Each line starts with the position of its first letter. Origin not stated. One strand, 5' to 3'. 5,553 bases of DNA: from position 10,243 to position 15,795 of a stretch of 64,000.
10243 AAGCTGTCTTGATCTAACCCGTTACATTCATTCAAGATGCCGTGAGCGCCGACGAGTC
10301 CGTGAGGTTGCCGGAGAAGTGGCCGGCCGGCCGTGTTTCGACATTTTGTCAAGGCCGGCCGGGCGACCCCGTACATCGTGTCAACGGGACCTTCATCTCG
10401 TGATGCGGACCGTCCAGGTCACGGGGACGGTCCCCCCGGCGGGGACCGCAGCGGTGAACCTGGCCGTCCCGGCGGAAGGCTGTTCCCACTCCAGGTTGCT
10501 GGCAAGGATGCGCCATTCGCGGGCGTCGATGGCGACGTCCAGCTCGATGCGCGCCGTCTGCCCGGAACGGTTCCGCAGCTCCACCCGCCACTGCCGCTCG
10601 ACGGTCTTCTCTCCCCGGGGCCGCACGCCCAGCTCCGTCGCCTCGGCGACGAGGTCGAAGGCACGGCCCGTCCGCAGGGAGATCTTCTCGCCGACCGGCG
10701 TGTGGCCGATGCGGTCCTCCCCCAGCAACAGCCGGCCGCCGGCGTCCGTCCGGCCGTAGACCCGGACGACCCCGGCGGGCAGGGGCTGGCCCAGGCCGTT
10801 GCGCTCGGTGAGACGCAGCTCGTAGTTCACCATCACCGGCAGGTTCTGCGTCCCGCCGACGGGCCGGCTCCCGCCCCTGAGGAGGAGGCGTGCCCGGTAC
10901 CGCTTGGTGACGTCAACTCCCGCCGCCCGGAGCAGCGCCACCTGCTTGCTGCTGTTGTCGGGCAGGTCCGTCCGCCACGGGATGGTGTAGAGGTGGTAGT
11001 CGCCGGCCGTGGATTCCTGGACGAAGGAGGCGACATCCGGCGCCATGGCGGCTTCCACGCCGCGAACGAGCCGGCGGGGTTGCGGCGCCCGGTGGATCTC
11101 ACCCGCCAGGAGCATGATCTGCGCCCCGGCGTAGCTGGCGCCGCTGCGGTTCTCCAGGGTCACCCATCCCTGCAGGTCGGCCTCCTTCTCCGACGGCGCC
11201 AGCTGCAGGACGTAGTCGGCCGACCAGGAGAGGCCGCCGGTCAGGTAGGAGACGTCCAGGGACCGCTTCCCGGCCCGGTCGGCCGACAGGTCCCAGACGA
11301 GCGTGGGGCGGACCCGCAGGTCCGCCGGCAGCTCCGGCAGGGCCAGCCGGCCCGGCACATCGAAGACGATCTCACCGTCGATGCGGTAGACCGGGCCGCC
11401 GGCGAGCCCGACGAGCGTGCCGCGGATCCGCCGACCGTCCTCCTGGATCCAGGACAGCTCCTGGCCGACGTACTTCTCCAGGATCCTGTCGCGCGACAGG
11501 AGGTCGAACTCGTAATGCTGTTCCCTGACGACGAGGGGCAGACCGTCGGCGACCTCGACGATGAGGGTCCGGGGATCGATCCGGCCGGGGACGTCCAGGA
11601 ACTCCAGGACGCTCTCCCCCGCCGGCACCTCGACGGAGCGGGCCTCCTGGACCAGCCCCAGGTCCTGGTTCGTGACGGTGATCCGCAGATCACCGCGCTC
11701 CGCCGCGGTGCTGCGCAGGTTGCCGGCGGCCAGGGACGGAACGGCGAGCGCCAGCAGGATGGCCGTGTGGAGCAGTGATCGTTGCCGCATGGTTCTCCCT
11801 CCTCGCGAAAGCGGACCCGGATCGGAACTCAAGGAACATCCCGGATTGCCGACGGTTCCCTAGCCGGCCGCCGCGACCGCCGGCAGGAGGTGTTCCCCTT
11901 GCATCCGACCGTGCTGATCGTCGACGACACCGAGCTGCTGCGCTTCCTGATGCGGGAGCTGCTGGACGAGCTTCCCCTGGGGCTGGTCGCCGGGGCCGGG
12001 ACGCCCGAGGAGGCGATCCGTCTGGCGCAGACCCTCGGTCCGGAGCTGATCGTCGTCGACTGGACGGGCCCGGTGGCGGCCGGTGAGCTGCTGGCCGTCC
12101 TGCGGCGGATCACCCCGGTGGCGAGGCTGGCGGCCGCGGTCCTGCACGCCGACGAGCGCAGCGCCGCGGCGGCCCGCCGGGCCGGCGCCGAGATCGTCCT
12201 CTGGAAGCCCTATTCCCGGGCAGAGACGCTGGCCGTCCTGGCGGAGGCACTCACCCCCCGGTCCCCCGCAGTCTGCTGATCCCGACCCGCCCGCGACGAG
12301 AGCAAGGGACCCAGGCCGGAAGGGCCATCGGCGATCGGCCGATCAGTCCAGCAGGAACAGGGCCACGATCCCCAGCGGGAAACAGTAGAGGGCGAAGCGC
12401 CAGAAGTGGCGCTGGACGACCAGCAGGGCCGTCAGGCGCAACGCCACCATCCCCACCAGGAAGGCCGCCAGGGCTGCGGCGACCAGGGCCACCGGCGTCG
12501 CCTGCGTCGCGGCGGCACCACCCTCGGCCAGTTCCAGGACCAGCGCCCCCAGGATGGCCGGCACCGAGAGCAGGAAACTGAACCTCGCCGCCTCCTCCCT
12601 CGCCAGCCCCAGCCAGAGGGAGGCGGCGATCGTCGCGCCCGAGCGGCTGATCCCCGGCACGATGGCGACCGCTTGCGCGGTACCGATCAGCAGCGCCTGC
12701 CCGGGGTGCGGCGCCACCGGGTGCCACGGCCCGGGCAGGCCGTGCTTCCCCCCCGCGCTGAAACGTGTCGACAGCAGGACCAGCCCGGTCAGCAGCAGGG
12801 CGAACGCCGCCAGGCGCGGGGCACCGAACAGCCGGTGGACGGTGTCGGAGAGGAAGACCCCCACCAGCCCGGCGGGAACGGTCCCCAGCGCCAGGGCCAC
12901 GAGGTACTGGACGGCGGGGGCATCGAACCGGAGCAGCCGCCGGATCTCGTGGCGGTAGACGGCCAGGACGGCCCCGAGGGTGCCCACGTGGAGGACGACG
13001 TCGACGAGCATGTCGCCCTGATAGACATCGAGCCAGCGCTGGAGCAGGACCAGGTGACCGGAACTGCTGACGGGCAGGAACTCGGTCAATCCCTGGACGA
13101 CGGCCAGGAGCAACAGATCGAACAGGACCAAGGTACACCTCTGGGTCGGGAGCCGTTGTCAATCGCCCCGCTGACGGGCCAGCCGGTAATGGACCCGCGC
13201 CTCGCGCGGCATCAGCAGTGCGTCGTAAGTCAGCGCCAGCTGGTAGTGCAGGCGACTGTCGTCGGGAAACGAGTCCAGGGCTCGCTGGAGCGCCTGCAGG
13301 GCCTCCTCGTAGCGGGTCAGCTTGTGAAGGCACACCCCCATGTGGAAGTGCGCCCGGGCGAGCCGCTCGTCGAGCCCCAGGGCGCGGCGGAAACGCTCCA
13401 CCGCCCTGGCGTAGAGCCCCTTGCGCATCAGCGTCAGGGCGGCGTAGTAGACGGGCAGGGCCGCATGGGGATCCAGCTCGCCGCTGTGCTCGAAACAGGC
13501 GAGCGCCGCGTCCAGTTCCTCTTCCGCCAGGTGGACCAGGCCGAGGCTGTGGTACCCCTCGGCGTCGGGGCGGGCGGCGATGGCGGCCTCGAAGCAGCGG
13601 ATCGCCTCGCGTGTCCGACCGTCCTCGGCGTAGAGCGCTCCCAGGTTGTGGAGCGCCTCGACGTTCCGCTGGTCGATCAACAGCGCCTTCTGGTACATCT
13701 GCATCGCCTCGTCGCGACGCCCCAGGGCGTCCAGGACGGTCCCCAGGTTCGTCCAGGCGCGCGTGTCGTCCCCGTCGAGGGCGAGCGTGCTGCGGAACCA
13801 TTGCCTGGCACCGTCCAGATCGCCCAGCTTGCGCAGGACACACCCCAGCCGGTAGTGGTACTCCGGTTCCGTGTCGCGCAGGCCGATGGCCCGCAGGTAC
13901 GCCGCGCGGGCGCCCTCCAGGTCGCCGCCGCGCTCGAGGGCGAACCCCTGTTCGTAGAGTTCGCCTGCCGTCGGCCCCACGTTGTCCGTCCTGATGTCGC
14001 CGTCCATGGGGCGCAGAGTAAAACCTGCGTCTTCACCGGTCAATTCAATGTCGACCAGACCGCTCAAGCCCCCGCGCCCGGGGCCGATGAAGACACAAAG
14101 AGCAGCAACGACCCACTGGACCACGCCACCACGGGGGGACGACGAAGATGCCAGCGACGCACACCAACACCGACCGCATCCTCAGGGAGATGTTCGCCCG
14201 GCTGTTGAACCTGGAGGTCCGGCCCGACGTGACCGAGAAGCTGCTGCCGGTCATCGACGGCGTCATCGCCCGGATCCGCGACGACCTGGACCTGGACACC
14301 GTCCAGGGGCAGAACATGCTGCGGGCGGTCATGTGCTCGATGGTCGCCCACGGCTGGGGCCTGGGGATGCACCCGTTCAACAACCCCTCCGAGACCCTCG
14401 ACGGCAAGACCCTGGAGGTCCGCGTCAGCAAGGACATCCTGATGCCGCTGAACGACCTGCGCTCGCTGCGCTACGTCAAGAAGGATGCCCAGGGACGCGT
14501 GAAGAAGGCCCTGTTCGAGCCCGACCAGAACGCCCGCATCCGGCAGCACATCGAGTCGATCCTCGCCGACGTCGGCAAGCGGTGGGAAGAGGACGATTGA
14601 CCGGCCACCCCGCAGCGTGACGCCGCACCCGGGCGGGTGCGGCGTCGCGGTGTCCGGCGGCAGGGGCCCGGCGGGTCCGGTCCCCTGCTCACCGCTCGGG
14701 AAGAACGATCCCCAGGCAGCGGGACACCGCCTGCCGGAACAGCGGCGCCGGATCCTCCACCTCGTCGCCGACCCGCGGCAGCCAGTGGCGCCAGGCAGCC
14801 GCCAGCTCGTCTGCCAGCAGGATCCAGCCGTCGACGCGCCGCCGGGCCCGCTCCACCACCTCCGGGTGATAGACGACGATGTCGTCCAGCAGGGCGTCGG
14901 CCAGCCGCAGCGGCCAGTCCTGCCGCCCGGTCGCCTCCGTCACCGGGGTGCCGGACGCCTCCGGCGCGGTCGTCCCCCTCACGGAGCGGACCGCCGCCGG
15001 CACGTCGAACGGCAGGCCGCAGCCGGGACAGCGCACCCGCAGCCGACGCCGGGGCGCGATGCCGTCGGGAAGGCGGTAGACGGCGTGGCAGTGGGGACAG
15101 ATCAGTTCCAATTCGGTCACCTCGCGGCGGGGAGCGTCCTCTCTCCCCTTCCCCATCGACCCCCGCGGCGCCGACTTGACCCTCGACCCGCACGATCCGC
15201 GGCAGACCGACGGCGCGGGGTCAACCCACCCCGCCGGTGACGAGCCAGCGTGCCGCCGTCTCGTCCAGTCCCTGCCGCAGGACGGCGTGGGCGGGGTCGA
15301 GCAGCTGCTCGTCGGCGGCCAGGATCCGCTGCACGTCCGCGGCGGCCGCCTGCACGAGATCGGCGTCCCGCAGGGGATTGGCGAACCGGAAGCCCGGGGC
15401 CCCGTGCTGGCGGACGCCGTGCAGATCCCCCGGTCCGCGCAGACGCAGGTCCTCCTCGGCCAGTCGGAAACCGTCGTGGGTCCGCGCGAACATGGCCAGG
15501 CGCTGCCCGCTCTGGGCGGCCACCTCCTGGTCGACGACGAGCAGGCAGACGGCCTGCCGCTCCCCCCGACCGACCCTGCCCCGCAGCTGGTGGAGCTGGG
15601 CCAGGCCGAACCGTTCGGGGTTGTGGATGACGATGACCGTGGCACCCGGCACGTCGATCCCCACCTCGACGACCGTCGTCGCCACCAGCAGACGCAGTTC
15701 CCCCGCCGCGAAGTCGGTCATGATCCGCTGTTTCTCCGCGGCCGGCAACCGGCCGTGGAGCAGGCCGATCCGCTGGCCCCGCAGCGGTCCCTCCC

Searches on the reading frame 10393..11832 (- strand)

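Call 53: search_protein_families(library=pfam, proteins=[window:10393-11832:-], max_evalue=0.00001)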
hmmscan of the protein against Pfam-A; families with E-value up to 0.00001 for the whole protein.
window:10393-11832:- (479 aa): 1 family
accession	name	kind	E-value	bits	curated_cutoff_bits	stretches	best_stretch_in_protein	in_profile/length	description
PF13598.12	DUF4139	-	3.5e-08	33.8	31.8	1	192-431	1-149/205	Domain of unknown function (DUF4139)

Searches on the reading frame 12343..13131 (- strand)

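Call 53: search_protein_families(library=pfam, proteins=[window:12343-13131:-], max_evalue=0.00001)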
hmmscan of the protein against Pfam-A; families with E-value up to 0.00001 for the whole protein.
window:12343-13131:- (262 aa): 1 family
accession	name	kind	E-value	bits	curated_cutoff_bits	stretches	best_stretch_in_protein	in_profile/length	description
PF02673.24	BacA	-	8.7e-66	222.7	33.4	1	7-256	2-257/257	Bacitracin resistance protein BacA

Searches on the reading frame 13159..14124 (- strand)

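Call 8: search_protein_families(library=pfam, proteins=[window:13159-14124:-], max_evalue=0.01)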
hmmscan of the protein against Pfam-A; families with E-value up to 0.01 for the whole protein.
window:13159-14124:- (321 aa): 29 families (the best 25 are shown)
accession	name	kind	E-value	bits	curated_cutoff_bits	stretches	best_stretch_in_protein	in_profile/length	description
PF07719.23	TPR_2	-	2.7e-42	139.8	27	5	256-289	1-34/34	Tetratricopeptide repeat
PF00515.34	TPR_1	-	9.7e-40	133.2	27.8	4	122-154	2-34/34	Tetratricopeptide repeat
PF13414.12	TPR_11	-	2.2e-37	126.9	26.8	5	134-169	7-42/42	TPR repeat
PF13181.12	TPR_8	-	2.9e-36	121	25.7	4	122-153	2-33/34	Tetratricopeptide repeat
PF13431.12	TPR_17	-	4.7e-26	89.3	24.4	1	144-175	2-33/34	Tetratricopeptide repeat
PF13432.12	TPR_16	-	4.7e-25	88.1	32.7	4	228-289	3-64/65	Tetratricopeptide repeat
PF13424.12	TPR_12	-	9.4e-22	77.4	30.1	4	122-185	4-75/77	Tetratricopeptide repeat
PF14559.12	TPR_19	-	1.5e-20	73.7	25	2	232-293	1-62/68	Tetratricopeptide repeat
PF13428.12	TPR_14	-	1.8e-19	68.7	23.5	4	122-163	2-43/44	Tetratricopeptide repeat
PF13176.12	TPR_7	-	3e-19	67.8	27.9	2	157-189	1-33/36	Tetratricopeptide repeat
PF13174.12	TPR_6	-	2.1e-16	59.8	26.3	1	258-288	2-32/33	Tetratricopeptide repeat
PF13374.12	TPR_10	-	8.3e-15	54.7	27.5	2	125-149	6-30/42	Tetratricopeptide repeat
PF12895.13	ANAPC3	-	1.7e-14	54.3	27.2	1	225-281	26-81/82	Anaphase-promoting complex, cyclosome, subunit 3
PF23914.1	TPR_CcmH_CycH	-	1.1e-12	48.5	42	2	111-160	40-89/158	Cytochrome c-type biogenesis protein H TPR domain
PF13371.12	TPR_9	-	4.4e-10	39.9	35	2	137-189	11-63/73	Tetratricopeptide repeat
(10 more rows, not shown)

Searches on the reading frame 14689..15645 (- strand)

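Call 8: search_protein_families(library=pfam, proteins=[window:14689-15645:-], max_evalue=0.01)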
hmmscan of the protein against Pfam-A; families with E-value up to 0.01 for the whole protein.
window:14689-15645:- (318 aa): 2 families
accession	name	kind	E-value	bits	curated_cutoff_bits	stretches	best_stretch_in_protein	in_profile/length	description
PF13717.11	Zn_ribbon_4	-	9.4e-09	35.5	30.3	1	182-213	4-35/36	zinc-ribbon domain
PF23547.1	Zn_ribbon_FGT1_1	-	0.00024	21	27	0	202-219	1-18/35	FORGETTER1 first zinc ribbon domain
